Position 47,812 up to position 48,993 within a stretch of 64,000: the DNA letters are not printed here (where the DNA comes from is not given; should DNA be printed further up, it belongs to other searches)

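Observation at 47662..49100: Low-GC three-gene cargo (DUF3892-like + 294-aa + 85-aa unknowns) between the integrase and attR: candidate undescribed accessory/defence module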

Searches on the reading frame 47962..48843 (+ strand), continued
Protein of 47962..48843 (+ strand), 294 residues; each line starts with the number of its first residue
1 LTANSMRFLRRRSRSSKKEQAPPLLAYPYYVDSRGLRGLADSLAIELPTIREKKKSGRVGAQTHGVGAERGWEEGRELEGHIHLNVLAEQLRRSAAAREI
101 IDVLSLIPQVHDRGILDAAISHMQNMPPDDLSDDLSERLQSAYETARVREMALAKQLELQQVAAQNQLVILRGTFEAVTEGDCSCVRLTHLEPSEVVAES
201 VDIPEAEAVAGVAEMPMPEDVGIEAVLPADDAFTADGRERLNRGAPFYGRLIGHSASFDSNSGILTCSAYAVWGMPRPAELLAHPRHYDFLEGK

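Call 92: search_dna_similar(query=window:47977-48843:+, collection=phages, mode=protein, max_evalue=0.001, max_rows=15)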
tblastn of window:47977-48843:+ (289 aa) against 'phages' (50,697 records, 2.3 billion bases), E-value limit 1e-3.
No match.

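Call 95: list_cluster_members(proteins=[window:47977-48843:+, window:48843-49097:+, window:47662-47934:+])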
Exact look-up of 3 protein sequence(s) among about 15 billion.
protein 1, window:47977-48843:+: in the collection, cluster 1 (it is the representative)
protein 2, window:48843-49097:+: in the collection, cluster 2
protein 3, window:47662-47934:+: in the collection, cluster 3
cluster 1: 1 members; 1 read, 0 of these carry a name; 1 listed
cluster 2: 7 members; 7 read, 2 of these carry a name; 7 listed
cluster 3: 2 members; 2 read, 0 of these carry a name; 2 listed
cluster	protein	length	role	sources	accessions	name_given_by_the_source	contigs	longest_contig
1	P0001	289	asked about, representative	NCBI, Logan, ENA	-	-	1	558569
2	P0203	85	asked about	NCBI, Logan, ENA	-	-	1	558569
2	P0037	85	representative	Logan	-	-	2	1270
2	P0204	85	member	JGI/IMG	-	hypothetical protein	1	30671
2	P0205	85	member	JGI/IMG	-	hypothetical protein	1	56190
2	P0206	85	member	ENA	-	-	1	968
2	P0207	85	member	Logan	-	-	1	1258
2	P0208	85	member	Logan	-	-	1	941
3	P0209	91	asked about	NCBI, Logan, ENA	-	-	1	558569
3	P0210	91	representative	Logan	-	-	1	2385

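Call 96: find_encoding_contigs(protein=P0002, flank=9000, max_places=1)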
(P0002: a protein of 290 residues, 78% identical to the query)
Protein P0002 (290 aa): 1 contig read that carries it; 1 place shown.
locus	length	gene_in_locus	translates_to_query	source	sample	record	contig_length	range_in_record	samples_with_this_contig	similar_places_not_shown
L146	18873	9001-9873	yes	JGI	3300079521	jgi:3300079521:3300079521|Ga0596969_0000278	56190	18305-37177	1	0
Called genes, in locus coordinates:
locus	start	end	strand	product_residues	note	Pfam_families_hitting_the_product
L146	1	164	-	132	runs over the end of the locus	PF01850:PIN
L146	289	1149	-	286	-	-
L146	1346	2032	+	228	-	-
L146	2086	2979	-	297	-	PF14022:DUF4238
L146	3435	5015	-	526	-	PF13604:AAA_30, PF18335:SH3_13 (faint)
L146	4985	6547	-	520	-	PF08751:TrwC, PF13245:AAA_19 (weak), PF13604:AAA_30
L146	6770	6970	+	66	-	-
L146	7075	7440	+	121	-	-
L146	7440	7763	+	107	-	-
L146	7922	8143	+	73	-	-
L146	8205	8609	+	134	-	-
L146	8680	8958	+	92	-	PF13031:DUF3892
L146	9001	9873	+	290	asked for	-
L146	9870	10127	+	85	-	-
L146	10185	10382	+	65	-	PF12728:HTH_17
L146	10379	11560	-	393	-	PF02899:Phage_int_SAM_1 (weak), PF00589:Phage_integrase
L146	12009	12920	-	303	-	PF00561:Abhydrolase_1, PF12146:Hydrolase_4, PF12697:Abhydrolase_6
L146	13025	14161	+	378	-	PF00149:Metallophos (weak), PF12850:Metallophos_2 (faint)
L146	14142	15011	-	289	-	PF00561:Abhydrolase_1, PF12146:Hydrolase_4 (faint), PF12697:Abhydrolase_6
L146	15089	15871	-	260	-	PF00089:Trypsin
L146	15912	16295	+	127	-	PF23636:DUF7144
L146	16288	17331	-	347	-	PF06271:RDD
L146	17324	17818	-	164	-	PF00293:NUDIX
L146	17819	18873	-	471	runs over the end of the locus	PF01425:Amidase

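Call 97: find_encoding_contigs(protein=P0015, flank=9000, max_places=1)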
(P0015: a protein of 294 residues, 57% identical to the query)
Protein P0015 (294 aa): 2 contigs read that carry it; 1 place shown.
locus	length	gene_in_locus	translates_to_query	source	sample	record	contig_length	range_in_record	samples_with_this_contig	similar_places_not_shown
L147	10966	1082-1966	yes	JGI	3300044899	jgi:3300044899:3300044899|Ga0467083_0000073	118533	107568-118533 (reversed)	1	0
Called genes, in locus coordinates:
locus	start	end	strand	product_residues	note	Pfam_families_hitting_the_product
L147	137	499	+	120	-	-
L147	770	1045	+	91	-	PF13031:DUF3892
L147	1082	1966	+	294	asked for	-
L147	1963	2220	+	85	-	-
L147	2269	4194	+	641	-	PF01541:GIY-YIG, PF27096:UvrC_M, PF22920:UvrC_RNaseH, PF08459:UvrC_RNaseH_dom, PF14520:HHH_5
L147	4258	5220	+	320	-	PF03668:RapZ-like_N, PF22740:PapZ_C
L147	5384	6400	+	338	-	PF00044:Gp_dh_N, PF02800:Gp_dh_C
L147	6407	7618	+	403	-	PF00162:PGK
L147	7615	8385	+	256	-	PF00121:TIM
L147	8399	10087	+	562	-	PF01676:Metalloenzyme, PF06415:iPGM_N, PF01663:Phosphodiest (faint)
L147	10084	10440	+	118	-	-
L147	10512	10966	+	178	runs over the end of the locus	PF01047:MarR, PF12802:MarR_2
